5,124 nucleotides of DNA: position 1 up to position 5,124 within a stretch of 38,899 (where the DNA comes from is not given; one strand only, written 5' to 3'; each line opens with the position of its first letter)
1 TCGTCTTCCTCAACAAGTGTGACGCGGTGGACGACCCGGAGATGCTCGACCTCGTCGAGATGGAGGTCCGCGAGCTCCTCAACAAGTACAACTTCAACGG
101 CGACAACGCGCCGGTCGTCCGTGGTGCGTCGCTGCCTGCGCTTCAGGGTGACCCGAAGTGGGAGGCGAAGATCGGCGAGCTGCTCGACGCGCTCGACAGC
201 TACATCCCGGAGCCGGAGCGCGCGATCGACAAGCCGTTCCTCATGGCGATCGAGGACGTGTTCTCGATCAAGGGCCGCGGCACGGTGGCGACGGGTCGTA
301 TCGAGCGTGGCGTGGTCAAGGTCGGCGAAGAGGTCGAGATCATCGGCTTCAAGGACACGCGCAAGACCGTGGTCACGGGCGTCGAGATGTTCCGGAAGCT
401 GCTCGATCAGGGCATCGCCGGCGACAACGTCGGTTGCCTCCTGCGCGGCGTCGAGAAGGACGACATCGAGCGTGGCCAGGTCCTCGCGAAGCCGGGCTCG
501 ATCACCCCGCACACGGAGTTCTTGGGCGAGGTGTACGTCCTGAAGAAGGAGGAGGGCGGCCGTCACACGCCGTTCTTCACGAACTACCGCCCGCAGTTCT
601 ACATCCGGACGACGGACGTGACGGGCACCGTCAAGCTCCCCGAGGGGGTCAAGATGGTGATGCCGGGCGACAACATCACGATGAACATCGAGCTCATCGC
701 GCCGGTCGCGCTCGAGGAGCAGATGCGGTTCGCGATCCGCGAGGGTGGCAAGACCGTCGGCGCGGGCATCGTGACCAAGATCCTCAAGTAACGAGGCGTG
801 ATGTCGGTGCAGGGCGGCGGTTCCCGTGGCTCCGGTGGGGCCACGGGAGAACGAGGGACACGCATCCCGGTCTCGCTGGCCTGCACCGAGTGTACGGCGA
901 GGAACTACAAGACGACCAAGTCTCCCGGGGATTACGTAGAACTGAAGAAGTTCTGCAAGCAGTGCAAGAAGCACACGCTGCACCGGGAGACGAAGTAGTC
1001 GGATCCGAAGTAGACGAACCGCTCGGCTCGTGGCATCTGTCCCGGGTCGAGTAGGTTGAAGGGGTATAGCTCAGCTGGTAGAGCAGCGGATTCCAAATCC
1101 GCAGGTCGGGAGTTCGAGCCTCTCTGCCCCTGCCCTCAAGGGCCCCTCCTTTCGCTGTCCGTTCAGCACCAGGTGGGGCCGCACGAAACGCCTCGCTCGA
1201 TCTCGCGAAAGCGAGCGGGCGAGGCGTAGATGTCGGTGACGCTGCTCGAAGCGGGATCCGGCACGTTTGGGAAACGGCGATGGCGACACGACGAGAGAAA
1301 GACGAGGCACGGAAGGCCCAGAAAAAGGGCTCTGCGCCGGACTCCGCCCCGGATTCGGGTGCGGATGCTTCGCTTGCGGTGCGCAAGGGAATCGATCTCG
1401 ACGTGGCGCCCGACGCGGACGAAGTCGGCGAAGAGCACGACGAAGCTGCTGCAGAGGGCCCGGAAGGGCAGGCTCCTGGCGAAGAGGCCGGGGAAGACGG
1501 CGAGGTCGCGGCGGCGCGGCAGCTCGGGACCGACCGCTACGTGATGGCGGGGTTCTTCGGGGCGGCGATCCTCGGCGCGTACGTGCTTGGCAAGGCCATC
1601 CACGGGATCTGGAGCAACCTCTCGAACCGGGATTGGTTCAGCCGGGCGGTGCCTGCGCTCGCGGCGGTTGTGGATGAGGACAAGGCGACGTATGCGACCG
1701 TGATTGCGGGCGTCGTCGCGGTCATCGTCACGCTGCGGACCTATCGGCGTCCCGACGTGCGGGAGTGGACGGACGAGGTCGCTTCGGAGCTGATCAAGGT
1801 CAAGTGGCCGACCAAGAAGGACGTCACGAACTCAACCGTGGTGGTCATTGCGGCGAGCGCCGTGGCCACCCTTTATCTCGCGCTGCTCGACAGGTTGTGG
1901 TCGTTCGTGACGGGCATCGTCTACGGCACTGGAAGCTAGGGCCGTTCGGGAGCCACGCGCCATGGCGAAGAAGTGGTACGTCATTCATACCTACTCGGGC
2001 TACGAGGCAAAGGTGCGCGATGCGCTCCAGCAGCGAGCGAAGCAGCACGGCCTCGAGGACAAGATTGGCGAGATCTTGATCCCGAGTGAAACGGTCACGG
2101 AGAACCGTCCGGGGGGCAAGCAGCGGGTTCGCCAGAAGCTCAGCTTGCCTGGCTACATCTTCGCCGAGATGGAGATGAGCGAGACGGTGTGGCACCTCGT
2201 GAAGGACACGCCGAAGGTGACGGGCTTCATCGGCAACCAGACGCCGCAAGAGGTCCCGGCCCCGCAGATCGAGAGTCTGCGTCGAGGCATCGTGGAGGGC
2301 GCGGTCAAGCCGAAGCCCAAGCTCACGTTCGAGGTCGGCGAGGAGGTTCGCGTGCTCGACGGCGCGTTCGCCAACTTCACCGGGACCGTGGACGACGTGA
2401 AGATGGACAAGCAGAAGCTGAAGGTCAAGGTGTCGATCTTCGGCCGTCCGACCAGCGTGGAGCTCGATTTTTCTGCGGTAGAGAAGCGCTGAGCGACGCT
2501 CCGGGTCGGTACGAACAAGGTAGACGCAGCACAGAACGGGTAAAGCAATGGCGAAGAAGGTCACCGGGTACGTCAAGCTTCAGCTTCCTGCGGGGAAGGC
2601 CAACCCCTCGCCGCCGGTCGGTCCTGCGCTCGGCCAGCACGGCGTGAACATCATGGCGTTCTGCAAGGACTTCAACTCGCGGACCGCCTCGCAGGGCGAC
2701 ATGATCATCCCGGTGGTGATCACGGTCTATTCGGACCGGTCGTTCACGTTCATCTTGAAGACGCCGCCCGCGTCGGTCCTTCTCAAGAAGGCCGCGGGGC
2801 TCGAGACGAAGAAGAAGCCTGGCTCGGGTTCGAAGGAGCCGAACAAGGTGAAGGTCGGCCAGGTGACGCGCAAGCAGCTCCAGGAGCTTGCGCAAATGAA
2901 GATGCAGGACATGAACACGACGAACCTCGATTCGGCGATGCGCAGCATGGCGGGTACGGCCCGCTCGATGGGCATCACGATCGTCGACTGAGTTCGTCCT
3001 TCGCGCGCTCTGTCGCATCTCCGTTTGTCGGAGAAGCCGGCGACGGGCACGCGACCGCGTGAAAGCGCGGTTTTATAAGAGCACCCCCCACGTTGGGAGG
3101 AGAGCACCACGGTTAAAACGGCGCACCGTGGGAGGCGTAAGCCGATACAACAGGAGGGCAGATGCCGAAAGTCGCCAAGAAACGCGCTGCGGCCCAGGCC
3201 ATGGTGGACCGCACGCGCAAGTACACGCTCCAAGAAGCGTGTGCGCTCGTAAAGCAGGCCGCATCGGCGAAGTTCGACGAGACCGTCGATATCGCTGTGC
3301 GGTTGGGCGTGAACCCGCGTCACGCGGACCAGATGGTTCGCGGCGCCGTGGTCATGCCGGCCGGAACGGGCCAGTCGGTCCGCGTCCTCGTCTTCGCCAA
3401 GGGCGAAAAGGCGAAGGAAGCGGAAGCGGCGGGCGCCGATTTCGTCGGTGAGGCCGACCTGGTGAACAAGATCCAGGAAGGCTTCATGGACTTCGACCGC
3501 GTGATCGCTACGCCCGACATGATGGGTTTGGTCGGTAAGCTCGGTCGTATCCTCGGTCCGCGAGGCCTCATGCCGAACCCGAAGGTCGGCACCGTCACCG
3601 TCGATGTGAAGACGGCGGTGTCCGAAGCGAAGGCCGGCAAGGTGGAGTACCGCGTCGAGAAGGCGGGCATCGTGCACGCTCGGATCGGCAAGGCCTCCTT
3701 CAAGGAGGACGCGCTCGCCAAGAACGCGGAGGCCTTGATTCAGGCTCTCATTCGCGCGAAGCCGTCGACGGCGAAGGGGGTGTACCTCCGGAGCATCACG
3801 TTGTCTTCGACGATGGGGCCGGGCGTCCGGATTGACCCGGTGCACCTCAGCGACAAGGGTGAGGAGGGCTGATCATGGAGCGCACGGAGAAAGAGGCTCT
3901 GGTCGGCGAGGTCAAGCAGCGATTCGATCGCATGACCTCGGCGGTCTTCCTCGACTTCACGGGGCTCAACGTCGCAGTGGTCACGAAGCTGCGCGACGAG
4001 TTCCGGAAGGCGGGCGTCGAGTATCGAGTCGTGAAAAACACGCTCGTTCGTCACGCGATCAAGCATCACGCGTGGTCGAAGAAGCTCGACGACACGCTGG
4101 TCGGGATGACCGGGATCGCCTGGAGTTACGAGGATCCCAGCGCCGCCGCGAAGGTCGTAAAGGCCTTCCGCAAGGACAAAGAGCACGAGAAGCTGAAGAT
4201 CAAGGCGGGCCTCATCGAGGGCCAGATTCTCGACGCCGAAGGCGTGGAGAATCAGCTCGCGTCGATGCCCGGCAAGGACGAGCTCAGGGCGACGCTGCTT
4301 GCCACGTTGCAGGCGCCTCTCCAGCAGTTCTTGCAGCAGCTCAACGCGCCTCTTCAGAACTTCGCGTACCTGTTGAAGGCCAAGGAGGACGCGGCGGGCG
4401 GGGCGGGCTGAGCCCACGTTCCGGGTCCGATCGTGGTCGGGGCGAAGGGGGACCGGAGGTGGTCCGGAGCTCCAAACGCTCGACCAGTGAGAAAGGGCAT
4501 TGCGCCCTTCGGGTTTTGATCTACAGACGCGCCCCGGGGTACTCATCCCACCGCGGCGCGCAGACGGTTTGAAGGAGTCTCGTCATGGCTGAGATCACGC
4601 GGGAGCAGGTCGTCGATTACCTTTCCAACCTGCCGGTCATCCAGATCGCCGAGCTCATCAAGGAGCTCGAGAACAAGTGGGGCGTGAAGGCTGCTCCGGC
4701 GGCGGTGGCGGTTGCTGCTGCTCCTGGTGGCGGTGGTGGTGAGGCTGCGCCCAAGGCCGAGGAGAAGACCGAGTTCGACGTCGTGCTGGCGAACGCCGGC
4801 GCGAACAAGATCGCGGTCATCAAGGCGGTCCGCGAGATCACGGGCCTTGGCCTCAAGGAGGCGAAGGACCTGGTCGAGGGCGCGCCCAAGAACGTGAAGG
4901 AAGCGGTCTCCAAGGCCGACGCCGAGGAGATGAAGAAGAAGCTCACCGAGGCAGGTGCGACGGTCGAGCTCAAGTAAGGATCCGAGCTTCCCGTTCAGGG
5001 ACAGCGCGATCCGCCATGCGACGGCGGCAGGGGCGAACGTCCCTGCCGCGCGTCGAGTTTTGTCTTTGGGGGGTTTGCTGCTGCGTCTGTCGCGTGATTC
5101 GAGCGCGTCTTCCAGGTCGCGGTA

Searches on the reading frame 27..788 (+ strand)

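Call 64: search_protein_families(library=pfam, proteins=[window:27-788:+], max_evalue=0.001)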
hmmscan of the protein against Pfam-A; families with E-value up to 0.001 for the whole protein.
window:27-788:+ (254 aa): 2 families
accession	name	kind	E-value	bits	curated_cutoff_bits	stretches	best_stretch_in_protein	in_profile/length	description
PF03143.23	GTP_EFTU_D3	-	7.6e-40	135.9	27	1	158-252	1-105/106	Elongation factor Tu C-terminal domain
PF03144.31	GTP_EFTU_D2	-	1.8e-21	76.8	30.3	1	85-154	1-73/73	Elongation factor Tu domain 2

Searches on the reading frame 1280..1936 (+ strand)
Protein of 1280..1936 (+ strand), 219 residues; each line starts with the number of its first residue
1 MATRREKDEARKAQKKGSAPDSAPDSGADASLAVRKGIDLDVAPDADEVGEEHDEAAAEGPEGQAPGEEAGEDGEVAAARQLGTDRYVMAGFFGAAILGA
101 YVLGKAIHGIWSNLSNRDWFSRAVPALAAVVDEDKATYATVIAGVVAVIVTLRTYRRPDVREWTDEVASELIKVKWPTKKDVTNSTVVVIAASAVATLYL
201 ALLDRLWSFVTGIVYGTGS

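Call 64: search_protein_families(library=pfam, proteins=[window:1280-1936:+], max_evalue=0.001)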
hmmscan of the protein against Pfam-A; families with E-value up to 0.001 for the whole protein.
window:1280-1936:+ (219 aa): 1 family
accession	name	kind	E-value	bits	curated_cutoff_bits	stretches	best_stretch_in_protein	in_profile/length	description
PF00584.25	SecE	-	1.6e-12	47.6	22.7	1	162-213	2-53/55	SecE/Sec61-gamma subunits of protein translocation complex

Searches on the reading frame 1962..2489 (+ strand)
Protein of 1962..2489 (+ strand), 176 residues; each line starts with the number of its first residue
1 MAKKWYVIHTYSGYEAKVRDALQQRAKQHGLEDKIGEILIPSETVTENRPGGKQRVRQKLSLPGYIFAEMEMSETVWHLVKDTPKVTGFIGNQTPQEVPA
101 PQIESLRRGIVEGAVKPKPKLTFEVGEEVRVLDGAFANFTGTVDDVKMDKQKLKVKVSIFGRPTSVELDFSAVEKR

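Call 64: search_protein_families(library=pfam, proteins=[window:1962-2489:+], max_evalue=0.001)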
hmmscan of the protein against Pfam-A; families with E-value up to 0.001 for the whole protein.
window:1962-2489:+ (176 aa): 2 families
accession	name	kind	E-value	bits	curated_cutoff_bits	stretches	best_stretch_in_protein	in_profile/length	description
PF02357.24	NusG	-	3.2e-25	88.9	22.2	1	3-107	1-93/93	Transcription termination factor nusG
PF00467.35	KOW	-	1.3e-06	28.4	22.3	1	125-158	1-30/32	KOW motif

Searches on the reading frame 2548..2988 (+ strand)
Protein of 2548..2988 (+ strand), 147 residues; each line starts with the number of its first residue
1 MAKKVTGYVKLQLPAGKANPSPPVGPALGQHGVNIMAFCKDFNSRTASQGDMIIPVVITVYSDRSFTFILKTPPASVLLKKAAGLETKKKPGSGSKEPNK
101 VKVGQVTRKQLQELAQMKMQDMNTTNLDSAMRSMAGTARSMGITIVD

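Call 64: search_protein_families(library=pfam, proteins=[window:2548-2988:+], max_evalue=0.001)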
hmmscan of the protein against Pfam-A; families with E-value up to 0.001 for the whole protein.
window:2548-2988:+ (147 aa): 2 families
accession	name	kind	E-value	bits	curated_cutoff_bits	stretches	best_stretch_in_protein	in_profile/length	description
PF03946.19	Ribosomal_L11_N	-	3.2e-30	104.1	32.9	1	9-66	1-58/58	Ribosomal protein L11, N-terminal domain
PF00298.24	Ribosomal_L11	-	2.1e-26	92.6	21.4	1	71-145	1-69/69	Ribosomal protein L11, RNA binding domain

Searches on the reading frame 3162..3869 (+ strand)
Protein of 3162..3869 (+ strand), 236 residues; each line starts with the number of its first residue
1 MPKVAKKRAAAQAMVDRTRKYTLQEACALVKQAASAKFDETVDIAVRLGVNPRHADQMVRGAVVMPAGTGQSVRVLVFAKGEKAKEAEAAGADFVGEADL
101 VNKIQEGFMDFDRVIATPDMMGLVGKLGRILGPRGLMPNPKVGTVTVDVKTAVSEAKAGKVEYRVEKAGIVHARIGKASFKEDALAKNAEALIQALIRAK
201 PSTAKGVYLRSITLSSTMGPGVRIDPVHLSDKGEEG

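Call 64: search_protein_families(library=pfam, proteins=[window:3162-3869:+], max_evalue=0.001)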
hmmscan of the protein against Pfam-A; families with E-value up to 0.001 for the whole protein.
window:3162-3869:+ (236 aa): 1 family
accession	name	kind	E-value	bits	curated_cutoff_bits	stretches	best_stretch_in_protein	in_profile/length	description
PF00687.26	Ribosomal_L1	-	8.2e-71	238.1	32.2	1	30-220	1-198/198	Ribosomal protein L1p/L10e family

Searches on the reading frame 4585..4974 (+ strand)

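Call 64: search_protein_families(library=pfam, proteins=[window:4585-4974:+], max_evalue=0.001)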
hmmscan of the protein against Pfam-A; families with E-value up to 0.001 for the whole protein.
window:4585-4974:+ (130 aa): 2 families
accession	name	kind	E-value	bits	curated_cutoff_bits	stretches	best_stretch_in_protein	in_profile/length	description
PF00542.24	Ribosomal_L12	-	1.6e-32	112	25.9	1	64-130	1-67/67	Ribosomal protein L7/L12 C-terminal domain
PF16320.10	Ribosomal_L12_N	-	4.1e-17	62.1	25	1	5-52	1-47/48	Ribosomal protein L7/L12 dimerisation domain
